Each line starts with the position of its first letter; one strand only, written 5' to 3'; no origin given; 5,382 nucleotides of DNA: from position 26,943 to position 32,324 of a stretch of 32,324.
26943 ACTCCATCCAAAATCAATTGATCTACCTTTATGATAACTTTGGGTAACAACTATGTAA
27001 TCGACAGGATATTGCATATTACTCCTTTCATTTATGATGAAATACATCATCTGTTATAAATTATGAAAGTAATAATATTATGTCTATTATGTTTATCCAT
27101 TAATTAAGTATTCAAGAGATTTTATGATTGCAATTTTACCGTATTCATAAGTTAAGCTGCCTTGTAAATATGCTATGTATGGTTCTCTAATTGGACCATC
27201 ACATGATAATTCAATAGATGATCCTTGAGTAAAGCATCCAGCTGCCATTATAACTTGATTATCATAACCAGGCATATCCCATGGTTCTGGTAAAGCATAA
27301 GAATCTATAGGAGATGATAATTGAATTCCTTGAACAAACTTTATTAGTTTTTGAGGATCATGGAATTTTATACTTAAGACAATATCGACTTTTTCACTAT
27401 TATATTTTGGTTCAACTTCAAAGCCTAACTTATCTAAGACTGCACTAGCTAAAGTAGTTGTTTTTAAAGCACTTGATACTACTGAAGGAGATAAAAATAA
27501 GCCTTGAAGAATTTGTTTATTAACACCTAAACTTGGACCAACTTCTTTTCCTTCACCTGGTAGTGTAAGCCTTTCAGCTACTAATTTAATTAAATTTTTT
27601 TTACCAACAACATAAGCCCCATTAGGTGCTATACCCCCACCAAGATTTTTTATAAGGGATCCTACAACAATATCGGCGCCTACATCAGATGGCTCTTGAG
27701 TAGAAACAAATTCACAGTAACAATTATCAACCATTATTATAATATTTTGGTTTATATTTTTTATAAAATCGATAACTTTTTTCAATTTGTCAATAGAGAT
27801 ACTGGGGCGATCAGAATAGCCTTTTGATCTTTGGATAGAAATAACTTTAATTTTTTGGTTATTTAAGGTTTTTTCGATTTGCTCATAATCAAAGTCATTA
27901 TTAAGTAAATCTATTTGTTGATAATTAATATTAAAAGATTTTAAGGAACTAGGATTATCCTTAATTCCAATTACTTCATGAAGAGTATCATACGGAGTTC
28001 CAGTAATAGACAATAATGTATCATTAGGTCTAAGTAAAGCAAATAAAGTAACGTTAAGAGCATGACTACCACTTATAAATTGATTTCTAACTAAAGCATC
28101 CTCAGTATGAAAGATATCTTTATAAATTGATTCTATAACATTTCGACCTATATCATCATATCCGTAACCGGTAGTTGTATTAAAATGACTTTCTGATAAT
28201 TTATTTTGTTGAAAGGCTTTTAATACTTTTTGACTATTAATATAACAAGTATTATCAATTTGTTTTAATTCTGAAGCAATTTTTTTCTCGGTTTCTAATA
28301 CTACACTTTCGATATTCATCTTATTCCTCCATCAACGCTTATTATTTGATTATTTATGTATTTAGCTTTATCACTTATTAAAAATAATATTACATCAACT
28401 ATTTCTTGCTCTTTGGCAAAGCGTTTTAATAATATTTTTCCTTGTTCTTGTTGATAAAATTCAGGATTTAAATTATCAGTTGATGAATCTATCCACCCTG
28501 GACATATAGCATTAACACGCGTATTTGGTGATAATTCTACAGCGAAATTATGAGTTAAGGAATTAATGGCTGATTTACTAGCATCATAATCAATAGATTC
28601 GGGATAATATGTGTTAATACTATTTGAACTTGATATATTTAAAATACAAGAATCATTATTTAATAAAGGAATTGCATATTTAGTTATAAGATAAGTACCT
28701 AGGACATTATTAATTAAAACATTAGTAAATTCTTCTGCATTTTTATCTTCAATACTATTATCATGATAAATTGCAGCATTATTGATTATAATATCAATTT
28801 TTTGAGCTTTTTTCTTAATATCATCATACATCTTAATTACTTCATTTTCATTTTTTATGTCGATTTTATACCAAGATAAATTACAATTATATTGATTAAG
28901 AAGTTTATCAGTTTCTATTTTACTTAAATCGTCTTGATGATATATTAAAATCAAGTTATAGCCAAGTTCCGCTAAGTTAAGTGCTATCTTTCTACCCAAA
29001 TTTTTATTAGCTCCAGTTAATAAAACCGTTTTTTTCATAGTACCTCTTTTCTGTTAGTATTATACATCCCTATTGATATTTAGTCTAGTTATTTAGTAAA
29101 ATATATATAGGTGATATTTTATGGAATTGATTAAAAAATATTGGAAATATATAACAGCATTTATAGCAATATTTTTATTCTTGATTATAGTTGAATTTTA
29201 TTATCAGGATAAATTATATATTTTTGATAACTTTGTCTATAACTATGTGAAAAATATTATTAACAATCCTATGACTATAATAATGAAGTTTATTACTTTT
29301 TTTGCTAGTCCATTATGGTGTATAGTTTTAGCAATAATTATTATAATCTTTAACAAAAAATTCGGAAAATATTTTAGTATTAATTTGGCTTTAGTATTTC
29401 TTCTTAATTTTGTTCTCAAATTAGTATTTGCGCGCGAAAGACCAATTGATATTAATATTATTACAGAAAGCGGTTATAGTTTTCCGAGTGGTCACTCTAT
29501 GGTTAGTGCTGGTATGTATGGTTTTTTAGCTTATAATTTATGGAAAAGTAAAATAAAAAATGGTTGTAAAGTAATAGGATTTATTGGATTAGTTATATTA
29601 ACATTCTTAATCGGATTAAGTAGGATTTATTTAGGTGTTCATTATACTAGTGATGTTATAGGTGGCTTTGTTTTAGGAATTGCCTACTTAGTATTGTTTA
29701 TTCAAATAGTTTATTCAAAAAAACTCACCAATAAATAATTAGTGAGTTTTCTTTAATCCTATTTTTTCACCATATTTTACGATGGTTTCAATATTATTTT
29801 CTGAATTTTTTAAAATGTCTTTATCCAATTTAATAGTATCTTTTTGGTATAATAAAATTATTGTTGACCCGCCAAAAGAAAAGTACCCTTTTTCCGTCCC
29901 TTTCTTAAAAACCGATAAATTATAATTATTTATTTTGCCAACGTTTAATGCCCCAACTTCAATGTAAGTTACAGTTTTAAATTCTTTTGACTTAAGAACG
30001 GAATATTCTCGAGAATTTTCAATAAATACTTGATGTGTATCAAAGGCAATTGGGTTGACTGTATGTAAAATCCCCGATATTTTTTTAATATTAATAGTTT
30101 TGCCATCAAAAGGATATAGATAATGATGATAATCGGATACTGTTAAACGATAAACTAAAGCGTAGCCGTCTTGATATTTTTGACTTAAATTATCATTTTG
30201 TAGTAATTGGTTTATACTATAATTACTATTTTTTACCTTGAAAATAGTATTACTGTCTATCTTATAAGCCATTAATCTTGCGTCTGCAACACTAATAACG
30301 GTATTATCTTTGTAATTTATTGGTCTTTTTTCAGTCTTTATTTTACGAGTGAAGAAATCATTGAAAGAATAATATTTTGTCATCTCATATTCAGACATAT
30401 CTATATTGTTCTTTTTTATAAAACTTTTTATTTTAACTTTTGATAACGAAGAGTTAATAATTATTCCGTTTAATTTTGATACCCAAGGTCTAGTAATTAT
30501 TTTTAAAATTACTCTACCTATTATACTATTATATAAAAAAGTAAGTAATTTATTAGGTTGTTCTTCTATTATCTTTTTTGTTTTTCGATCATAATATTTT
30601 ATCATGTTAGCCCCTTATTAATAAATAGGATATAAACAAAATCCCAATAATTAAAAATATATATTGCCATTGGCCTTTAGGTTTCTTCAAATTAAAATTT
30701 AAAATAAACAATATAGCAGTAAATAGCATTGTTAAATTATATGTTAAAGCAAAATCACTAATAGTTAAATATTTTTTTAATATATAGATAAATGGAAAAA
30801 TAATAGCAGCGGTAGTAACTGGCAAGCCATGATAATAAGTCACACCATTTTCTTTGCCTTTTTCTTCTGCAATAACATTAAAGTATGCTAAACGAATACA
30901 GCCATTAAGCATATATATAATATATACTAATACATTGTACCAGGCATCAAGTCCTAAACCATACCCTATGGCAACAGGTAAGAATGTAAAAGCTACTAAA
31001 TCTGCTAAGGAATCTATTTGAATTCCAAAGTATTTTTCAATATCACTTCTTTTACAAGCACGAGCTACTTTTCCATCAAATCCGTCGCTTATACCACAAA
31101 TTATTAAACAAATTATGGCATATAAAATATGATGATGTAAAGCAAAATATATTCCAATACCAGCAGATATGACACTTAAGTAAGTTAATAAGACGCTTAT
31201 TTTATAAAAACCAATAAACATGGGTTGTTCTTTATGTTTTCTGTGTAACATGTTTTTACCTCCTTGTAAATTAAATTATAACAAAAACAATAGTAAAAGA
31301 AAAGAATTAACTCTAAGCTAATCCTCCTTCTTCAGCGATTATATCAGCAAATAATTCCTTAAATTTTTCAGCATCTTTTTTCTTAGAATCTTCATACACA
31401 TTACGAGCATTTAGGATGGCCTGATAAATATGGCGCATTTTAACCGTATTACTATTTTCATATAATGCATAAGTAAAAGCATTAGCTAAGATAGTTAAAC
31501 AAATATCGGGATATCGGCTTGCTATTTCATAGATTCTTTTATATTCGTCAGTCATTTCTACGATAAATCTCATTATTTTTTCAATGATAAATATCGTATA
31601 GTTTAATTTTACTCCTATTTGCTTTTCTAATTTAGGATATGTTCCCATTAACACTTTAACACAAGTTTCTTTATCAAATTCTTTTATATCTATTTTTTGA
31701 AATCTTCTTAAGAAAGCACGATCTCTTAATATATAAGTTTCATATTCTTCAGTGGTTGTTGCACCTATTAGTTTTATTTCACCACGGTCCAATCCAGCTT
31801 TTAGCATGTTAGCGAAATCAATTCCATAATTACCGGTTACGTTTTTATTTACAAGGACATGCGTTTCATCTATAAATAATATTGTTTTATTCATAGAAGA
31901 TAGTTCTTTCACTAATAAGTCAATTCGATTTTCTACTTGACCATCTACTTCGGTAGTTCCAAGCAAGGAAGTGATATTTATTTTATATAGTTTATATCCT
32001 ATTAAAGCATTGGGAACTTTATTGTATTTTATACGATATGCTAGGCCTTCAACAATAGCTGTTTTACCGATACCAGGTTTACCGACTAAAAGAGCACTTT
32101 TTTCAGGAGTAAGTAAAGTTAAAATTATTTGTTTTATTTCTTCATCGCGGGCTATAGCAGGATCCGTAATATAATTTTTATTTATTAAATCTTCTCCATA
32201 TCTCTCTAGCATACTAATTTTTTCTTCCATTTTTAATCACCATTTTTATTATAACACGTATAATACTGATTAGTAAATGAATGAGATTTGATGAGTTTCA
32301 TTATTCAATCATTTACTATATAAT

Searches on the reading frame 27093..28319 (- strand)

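Call 75: search_protein_families(library=pfam, proteins=[window:27093-28319:-], max_evalue=0.001)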
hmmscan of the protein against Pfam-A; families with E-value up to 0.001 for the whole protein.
window:27093-28319:- (408 aa): 4 families
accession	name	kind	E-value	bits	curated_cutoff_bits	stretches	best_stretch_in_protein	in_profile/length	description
PF06838.17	Met_gamma_lyase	-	5.4e-173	575.6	24.2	1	5-403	3-402/405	Methionine gamma-lyase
PF01053.26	Cys_Met_Meta_PP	-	3e-09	36.4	27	1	35-229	27-203/381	Cys/Met metabolism PLP-dependent enzyme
PF00155.27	Aminotran_1_2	-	3.3e-06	27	19.7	1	29-227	19-222/361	Aminotransferase class I and II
PF00464.25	SHMT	-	8.8e-05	21.7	27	1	23-188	30-198/399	Serine hydroxymethyltransferase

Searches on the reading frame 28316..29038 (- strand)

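Call 75: search_protein_families(library=pfam, proteins=[window:28316-29038:-], max_evalue=0.001)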
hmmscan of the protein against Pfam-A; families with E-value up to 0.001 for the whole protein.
window:28316-29038:- (240 aa): 5 families
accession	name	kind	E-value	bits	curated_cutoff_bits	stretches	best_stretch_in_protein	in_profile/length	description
PF13561.12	adh_short_C2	-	1e-50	173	27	1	9-239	1-235/236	Enoyl-(Acyl carrier protein) reductase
PF00106.31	adh_short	-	2.8e-34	118.7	26.6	1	3-188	1-187/195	short chain dehydrogenase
PF08659.16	KR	-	4.9e-15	56.3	22.6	1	4-164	2-162/180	KR domain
PF02719.21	Polysacc_synt_2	-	7.2e-06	25.8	20.2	1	5-142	1-133/293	Polysaccharide biosynthesis protein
PF01370.27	Epimerase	-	2.9e-05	24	20.9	1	5-164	1-155/240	NAD dependent epimerase/dehydratase family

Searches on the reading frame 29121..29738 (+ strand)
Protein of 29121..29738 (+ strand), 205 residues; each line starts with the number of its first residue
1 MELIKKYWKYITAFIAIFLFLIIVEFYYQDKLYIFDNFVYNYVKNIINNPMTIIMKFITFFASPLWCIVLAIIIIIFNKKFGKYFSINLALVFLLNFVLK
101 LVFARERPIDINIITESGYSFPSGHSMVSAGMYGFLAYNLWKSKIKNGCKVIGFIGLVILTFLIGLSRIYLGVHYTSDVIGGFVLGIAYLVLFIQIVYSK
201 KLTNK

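Call 75: search_protein_families(library=pfam, proteins=[window:29121-29738:+], max_evalue=0.001)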
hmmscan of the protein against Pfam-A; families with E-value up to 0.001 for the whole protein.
window:29121-29738:+ (205 aa): 3 families
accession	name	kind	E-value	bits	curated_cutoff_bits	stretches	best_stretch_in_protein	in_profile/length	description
PF01569.27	PAP2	-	2.3e-22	79.6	27.2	1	87-199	7-127/130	PAP2 superfamily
PF14378.12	PAP2_3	-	1.3e-05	25.6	27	1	108-191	114-189/190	PAP2 superfamily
PF14360.12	PAP2_C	-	0.00065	20.6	27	1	123-190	8-69/74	PAP2 superfamily C-terminal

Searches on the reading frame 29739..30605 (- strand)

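Call 75: search_protein_families(library=pfam, proteins=[window:29739-30605:-], max_evalue=0.001)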
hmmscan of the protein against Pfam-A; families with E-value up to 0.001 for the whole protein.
window:29739-30605:- (288 aa): 1 family
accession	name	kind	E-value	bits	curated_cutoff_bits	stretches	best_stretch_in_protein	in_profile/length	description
PF02666.20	PS_Dcarbxylase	-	2.1e-52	178.1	22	1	81-283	1-197/198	Phosphatidylserine decarboxylase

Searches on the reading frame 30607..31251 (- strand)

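Call 75: search_protein_families(library=pfam, proteins=[window:30607-31251:-], max_evalue=0.001)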
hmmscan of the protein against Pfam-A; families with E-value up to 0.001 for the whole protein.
window:30607-31251:- (214 aa): 1 family
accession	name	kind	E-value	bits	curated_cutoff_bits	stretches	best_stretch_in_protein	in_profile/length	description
PF01066.26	CDP-OH_P_transf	-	1.2e-15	58.7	22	1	20-170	5-138/152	CDP-alcohol phosphatidyltransferase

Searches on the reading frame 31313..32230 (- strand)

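Call 75: search_protein_families(library=pfam, proteins=[window:31313-32230:-], max_evalue=0.001)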
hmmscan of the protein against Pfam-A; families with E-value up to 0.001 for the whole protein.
window:31313-32230:- (305 aa): 4 families
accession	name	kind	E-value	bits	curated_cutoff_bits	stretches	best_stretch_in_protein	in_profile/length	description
PF00004.35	AAA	-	4.8e-13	50.1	21.2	1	47-177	2-123/131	ATPase family associated with various cellular activities (AAA)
PF05621.17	TniB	-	1.9e-06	27.9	22.4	1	80-185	85-187/189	Bacterial TniB protein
PF13191.12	AAA_16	-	0.00022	22.2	32.6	0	27-70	4-51/167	AAA ATPase domain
PF07728.20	AAA_5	-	0.00026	21.5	22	1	47-124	3-76/139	AAA domain (dynein-related subfamily)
